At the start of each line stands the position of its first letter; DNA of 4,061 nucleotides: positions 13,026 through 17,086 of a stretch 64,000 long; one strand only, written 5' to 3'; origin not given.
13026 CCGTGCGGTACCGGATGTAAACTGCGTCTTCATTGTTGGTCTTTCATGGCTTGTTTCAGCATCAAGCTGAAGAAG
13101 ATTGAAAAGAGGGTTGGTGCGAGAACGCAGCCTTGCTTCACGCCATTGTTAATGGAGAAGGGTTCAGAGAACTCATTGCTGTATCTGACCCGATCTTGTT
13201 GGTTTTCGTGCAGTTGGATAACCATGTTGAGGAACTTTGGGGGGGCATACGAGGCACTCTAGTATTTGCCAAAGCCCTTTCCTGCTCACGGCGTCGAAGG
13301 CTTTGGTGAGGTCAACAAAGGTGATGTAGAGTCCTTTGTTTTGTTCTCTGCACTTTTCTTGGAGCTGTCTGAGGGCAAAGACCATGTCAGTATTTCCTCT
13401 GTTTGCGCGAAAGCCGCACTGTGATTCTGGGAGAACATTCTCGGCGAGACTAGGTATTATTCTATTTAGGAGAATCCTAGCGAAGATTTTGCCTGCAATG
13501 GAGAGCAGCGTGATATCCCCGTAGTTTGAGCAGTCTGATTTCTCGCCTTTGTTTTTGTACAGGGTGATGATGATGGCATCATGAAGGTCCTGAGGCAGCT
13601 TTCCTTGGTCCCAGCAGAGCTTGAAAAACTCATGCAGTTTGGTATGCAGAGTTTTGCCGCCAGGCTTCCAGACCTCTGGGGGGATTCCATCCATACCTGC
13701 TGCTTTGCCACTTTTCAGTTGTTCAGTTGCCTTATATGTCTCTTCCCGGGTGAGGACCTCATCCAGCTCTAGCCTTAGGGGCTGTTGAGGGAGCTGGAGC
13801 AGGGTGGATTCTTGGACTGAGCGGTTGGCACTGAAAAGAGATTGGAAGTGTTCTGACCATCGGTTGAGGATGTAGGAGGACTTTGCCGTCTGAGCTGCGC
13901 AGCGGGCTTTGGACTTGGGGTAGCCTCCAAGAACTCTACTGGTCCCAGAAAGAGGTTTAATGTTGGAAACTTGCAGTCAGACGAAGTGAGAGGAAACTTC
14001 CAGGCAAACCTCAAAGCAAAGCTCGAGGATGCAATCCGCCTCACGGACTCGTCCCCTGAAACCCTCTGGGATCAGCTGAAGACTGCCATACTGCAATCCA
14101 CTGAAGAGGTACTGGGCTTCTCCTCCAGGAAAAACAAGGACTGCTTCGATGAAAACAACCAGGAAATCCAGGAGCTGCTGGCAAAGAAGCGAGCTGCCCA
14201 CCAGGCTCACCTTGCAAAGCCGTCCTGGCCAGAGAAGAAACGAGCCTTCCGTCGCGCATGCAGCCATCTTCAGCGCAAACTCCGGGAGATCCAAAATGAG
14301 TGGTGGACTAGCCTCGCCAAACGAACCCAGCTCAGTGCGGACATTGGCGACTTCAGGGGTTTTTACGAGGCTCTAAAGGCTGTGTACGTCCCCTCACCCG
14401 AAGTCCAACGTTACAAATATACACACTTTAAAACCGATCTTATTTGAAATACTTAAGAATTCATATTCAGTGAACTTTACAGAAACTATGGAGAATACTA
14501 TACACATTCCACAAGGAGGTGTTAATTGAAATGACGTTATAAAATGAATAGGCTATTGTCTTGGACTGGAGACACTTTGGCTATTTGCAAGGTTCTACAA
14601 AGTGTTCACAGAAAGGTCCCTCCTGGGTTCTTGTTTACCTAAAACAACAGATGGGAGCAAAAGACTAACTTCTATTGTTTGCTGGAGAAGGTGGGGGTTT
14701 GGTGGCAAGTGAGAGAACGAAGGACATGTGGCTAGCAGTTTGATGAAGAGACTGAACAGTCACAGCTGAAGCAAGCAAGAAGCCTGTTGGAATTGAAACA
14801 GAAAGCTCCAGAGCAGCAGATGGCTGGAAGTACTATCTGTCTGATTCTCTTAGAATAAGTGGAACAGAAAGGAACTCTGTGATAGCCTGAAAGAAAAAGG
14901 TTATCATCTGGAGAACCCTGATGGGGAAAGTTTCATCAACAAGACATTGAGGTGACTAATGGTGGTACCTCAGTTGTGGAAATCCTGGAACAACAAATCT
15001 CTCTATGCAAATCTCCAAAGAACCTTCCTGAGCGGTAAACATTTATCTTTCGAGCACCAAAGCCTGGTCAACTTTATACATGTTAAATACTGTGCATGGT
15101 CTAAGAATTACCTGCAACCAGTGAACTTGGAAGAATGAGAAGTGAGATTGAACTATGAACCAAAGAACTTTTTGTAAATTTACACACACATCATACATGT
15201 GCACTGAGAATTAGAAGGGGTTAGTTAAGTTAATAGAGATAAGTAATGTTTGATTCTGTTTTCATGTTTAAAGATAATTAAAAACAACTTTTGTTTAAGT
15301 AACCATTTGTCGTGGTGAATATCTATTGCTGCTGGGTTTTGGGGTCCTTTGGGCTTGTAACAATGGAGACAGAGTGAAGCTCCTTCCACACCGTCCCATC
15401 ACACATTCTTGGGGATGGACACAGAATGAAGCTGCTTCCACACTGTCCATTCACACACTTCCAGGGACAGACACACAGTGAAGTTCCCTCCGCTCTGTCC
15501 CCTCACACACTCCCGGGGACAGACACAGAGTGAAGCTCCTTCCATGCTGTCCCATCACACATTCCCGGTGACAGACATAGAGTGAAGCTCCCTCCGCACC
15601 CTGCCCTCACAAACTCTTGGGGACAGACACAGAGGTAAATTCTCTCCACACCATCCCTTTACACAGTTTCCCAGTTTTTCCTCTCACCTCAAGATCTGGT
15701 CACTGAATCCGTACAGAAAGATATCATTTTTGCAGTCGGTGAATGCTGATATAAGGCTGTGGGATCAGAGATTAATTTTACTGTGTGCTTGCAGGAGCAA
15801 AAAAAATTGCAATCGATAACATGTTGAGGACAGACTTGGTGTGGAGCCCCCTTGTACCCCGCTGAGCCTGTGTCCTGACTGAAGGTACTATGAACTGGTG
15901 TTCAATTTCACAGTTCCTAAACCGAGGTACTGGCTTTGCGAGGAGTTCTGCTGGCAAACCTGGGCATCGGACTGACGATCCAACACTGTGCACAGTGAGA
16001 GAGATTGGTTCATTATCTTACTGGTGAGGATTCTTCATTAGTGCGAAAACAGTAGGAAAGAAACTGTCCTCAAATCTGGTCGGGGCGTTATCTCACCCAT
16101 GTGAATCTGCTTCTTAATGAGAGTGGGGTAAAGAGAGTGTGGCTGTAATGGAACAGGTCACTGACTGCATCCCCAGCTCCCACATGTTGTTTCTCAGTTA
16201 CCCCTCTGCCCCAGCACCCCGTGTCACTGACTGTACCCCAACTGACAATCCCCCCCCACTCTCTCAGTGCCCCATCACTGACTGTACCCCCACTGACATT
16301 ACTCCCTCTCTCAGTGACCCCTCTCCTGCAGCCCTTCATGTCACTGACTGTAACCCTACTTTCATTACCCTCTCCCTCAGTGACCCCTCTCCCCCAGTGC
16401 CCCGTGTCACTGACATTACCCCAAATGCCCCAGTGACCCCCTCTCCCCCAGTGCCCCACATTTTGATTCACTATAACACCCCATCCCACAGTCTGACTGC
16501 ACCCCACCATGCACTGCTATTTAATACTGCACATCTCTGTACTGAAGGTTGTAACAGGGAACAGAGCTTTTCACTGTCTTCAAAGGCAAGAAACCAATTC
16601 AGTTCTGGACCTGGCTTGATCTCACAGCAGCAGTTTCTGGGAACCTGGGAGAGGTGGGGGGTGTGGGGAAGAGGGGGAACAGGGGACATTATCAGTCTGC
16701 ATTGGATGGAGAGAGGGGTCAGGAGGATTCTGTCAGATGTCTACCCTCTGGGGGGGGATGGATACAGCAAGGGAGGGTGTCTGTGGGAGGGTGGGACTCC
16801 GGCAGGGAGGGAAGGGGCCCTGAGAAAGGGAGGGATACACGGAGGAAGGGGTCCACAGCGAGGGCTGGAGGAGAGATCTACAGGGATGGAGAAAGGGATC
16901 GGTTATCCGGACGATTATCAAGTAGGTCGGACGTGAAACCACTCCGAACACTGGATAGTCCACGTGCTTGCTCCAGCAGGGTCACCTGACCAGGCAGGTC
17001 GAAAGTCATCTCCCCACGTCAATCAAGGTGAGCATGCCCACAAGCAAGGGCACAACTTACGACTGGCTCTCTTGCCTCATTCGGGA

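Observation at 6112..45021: Partial TEP1 (telomerase protein component 1) ortholog on the minus strand, with repeat-filled introns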

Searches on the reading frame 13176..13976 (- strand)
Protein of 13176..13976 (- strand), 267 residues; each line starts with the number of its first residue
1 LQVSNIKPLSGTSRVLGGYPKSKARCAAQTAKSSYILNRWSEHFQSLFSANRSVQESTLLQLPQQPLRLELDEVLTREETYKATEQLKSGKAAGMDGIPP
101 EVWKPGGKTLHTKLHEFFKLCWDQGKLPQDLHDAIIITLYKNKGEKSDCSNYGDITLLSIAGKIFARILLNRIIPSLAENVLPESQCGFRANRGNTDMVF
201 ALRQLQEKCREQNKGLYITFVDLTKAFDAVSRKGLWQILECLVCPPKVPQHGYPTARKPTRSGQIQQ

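Call 45: search_protein_families(library=pfam, max_evalue=0.01, proteins=[window:13176-13976:-])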
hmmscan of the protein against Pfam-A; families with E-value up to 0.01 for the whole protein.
seq(267 aa): 1 family
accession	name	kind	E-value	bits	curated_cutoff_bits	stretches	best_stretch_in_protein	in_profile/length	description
PF00078.32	RVT_1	-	2.5e-12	47.4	29.6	1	146-247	3-99/205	Reverse transcriptase (RNA-dependent DNA polymerase)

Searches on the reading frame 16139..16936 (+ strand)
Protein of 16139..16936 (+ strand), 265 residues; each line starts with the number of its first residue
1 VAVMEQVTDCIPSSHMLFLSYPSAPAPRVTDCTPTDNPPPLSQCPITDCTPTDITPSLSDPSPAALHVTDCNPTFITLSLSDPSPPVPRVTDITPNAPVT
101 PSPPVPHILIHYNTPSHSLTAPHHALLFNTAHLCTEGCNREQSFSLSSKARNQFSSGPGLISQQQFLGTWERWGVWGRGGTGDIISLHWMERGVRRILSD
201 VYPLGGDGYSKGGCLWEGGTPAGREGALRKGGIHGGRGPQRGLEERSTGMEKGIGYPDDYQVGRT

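Call 27: search_protein_families(library=pfam, proteins=[window:16139-16936:+], max_evalue=0.01)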
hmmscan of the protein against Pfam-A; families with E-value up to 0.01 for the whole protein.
window:16139-16936:+ (265 aa): 0 families
